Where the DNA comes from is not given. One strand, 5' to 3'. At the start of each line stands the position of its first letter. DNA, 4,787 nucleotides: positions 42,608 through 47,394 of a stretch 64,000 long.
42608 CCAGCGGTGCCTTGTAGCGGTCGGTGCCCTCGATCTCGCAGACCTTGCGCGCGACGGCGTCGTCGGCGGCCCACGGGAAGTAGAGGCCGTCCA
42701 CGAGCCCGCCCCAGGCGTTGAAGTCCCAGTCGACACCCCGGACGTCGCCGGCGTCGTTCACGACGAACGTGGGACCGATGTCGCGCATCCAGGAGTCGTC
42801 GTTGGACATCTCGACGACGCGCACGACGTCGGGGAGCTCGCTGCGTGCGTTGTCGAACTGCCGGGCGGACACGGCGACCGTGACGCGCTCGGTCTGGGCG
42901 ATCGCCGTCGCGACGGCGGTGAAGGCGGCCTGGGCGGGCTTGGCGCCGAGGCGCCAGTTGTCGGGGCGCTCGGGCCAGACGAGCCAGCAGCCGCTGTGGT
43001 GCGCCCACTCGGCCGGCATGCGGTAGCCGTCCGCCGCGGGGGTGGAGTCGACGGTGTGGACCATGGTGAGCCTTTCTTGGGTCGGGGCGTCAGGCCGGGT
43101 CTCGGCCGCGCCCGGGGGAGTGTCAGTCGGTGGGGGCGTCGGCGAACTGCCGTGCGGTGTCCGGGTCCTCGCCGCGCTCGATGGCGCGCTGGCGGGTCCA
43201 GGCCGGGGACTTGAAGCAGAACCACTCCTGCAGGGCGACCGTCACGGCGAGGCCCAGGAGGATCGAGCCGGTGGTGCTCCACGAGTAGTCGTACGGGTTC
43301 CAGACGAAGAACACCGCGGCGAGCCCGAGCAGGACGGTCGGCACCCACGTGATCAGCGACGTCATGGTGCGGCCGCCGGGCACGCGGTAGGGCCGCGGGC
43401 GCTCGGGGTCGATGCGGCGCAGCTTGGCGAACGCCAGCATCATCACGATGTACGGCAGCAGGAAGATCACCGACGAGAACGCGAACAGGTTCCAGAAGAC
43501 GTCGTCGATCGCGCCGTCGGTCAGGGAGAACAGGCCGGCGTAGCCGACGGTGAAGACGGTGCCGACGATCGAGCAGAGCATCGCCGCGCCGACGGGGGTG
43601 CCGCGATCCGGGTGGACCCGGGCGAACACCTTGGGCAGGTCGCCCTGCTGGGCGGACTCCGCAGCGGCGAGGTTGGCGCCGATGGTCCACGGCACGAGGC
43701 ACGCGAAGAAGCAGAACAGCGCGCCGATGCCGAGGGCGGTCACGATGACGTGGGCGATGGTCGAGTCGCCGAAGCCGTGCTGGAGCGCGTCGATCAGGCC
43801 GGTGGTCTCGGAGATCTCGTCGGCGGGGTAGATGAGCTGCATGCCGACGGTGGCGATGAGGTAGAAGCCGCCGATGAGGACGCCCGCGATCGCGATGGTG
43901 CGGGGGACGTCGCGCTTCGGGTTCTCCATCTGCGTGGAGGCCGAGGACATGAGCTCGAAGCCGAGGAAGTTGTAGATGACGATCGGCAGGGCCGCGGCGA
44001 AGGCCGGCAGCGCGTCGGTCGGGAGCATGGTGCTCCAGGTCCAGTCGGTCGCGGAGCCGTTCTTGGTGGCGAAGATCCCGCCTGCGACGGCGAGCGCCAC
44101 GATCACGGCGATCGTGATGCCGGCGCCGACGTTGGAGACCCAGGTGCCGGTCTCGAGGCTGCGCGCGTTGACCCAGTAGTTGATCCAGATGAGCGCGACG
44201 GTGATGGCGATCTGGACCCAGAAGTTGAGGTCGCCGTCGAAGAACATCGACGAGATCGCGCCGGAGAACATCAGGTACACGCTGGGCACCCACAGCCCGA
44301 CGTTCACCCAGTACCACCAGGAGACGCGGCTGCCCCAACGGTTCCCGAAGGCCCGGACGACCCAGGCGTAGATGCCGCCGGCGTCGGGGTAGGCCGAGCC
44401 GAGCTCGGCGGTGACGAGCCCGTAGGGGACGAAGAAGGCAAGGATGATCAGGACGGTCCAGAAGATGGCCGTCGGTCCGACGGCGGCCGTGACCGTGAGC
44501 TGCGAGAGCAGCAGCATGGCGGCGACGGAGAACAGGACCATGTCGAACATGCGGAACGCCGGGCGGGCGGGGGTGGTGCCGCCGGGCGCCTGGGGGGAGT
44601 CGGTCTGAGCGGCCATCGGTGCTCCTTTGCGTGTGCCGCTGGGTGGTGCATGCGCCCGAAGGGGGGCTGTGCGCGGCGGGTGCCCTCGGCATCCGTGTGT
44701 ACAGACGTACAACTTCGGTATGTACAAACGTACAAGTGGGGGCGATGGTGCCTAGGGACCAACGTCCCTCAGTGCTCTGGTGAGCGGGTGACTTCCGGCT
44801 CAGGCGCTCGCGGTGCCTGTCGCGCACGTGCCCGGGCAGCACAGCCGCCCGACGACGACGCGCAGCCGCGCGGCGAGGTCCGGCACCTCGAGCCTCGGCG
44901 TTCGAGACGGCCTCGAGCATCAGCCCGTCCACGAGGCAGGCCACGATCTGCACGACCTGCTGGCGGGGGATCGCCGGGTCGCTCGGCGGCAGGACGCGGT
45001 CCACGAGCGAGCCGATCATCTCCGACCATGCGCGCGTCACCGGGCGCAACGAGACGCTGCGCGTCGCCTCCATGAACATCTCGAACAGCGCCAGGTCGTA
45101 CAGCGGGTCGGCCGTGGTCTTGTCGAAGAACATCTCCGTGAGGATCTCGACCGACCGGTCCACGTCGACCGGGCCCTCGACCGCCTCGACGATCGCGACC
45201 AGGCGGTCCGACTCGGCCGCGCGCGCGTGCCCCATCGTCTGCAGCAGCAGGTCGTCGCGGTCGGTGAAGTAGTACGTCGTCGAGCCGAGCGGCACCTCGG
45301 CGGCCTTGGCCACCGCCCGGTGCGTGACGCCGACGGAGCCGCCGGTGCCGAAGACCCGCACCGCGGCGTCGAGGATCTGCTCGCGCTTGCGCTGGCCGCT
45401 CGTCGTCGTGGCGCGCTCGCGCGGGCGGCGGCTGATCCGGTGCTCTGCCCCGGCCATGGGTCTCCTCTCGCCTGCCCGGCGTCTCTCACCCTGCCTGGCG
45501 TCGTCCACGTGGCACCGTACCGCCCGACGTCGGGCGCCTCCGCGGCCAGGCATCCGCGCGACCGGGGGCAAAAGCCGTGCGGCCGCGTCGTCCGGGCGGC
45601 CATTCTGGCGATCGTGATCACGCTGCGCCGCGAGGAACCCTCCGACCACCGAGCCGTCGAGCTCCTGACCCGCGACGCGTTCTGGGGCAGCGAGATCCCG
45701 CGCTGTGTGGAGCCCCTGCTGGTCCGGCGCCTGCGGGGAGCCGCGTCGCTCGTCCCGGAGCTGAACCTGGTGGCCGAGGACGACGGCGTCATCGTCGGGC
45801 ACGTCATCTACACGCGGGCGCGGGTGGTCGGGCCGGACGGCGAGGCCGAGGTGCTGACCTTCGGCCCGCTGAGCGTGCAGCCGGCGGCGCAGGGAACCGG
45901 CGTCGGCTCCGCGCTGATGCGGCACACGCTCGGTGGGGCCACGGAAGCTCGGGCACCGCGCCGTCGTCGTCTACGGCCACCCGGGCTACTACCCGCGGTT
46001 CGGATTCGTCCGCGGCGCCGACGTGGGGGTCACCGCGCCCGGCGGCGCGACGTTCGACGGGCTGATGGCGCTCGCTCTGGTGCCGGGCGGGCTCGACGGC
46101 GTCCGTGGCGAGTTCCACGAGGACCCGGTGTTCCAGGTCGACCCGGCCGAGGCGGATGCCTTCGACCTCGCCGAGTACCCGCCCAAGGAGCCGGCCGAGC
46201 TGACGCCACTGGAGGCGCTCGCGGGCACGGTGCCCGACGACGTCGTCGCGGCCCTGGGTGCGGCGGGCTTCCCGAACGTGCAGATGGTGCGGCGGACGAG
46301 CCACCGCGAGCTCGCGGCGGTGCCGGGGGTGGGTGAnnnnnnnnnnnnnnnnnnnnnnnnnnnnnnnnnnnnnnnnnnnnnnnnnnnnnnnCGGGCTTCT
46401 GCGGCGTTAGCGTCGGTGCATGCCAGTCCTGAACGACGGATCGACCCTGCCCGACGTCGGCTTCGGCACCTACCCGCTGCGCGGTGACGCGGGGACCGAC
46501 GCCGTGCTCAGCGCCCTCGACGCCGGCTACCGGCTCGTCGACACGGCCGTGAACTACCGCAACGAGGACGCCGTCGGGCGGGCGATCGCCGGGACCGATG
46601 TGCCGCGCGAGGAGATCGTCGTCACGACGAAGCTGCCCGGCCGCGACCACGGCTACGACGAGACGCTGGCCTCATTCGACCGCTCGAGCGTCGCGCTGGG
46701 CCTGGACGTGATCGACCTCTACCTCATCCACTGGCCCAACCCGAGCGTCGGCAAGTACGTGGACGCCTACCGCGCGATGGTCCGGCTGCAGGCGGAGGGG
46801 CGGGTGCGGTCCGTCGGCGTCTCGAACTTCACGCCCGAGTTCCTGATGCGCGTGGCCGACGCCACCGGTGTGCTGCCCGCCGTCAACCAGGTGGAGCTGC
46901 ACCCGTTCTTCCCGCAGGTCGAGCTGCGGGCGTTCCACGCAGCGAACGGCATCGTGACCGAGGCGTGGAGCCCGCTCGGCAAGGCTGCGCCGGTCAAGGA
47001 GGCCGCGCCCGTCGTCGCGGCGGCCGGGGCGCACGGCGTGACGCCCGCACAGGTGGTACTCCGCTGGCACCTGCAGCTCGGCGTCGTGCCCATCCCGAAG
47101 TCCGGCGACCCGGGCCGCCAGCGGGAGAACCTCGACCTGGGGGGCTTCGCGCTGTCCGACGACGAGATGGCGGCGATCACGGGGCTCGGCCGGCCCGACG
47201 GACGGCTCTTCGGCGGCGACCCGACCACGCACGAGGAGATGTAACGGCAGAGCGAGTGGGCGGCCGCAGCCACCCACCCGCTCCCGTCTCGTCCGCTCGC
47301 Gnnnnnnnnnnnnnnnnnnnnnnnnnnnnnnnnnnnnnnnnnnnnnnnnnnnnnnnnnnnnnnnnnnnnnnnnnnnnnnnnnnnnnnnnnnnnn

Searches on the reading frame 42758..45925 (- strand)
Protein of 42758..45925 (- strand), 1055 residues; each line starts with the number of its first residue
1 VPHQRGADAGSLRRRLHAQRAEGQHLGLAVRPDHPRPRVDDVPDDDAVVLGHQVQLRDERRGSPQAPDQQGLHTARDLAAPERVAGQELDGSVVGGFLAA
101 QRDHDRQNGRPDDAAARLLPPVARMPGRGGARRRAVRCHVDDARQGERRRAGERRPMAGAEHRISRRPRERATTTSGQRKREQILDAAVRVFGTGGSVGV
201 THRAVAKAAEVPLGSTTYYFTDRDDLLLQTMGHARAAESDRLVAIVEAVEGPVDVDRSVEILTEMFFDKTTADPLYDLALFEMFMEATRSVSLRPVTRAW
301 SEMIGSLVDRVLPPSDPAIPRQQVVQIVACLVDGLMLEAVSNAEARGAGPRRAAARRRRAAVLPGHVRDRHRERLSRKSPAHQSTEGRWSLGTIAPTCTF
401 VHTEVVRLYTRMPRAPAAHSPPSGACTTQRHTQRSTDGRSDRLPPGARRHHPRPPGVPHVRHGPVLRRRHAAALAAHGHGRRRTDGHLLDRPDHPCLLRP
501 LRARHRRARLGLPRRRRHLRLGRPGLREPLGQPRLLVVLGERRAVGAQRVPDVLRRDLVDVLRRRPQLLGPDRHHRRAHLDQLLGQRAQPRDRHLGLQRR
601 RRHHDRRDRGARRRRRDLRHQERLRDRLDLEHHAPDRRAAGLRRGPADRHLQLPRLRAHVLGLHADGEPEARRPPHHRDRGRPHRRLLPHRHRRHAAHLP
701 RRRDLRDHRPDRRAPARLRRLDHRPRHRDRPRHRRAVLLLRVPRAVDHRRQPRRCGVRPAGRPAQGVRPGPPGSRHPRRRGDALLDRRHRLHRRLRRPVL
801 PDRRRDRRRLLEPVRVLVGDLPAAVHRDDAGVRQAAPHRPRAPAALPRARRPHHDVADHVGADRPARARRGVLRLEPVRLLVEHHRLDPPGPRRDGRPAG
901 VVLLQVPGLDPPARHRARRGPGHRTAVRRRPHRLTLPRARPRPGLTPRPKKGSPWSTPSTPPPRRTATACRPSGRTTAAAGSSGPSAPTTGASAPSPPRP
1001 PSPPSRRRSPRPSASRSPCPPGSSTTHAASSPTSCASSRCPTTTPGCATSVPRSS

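Call 22: search_protein_families(library=pfam, proteins=[window:42758-45925:-], max_evalue=0.001)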
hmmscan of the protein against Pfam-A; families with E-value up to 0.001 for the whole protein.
window:42758-45925:- (1055 aa): 1 family
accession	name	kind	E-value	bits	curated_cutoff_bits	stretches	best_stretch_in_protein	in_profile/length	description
PF00440.29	TetR_N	-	8e-07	29.2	24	1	184-229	1-46/47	Bacterial regulatory proteins, tetR family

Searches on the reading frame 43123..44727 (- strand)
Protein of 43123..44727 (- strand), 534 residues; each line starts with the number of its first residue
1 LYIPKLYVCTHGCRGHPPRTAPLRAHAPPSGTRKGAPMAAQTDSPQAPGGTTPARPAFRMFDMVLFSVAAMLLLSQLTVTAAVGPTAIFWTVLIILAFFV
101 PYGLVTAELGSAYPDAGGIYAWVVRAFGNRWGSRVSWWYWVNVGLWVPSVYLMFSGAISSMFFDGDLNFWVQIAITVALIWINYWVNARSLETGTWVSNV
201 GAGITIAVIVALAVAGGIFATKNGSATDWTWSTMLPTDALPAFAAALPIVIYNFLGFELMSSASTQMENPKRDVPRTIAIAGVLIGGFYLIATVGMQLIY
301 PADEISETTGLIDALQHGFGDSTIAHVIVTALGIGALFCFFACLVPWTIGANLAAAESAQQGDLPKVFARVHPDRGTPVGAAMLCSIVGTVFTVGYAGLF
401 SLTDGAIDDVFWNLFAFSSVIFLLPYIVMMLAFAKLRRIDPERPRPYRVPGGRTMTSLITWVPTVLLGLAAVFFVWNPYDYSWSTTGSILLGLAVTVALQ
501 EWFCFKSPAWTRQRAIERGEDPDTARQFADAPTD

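Call 22: search_protein_families(library=pfam, proteins=[window:43123-44727:-], max_evalue=0.001)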
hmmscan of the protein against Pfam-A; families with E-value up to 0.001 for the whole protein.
window:43123-44727:- (534 aa): 2 families
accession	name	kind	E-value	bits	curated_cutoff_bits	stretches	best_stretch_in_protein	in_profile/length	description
PF13520.12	AA_permease_2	-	2.9e-52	178.5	27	1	62-478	5-408/427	Amino acid permease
PF00324.27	AA_permease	-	1.9e-26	93.2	24.6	1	69-504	12-456/470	Amino acid permease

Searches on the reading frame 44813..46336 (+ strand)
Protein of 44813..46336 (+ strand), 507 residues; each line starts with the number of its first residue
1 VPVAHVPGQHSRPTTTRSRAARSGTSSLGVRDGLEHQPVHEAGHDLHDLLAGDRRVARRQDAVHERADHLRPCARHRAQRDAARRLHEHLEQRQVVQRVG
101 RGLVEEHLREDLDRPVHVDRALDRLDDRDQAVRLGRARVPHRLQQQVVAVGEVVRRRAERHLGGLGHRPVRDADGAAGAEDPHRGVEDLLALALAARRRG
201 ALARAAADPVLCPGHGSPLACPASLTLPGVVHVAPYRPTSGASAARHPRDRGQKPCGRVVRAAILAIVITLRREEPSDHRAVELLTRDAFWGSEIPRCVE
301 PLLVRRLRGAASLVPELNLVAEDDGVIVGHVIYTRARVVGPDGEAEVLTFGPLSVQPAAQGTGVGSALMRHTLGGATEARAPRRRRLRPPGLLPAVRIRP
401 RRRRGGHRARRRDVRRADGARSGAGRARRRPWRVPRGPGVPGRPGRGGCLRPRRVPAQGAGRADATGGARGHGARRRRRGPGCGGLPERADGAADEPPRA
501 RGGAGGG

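Call 22: search_protein_families(library=pfam, proteins=[window:44813-46336:+], max_evalue=0.001)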
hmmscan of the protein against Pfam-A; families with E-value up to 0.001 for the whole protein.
window:44813-46336:+ (507 aa): 3 families
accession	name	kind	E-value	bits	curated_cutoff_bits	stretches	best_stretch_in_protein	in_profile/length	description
PF00583.31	Acetyltransf_1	-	1.1e-06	29.3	20.7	1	307-374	24-86/116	Acetyltransferase (GNAT) family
PF13508.13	Acetyltransf_7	-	9e-06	26.4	27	1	319-372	6-53/84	Acetyltransferase (GNAT) domain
PF13527.13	Acetyltransf_9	-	6.8e-05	23.3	25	1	273-378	4-103/127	Acetyltransferase (GNAT) domain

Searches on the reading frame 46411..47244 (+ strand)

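Call 54: search_protein_families(library=pfam, proteins=[window:46411-47244:+], max_evalue=0.05)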
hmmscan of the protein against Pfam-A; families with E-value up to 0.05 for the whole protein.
window:46411-47244:+ (277 aa): 1 family
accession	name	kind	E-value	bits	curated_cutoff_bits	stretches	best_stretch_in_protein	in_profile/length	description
PF00248.27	Aldo_ket_red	-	3.6e-45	154.7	24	1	29-259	22-289/291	Aldo/keto reductase family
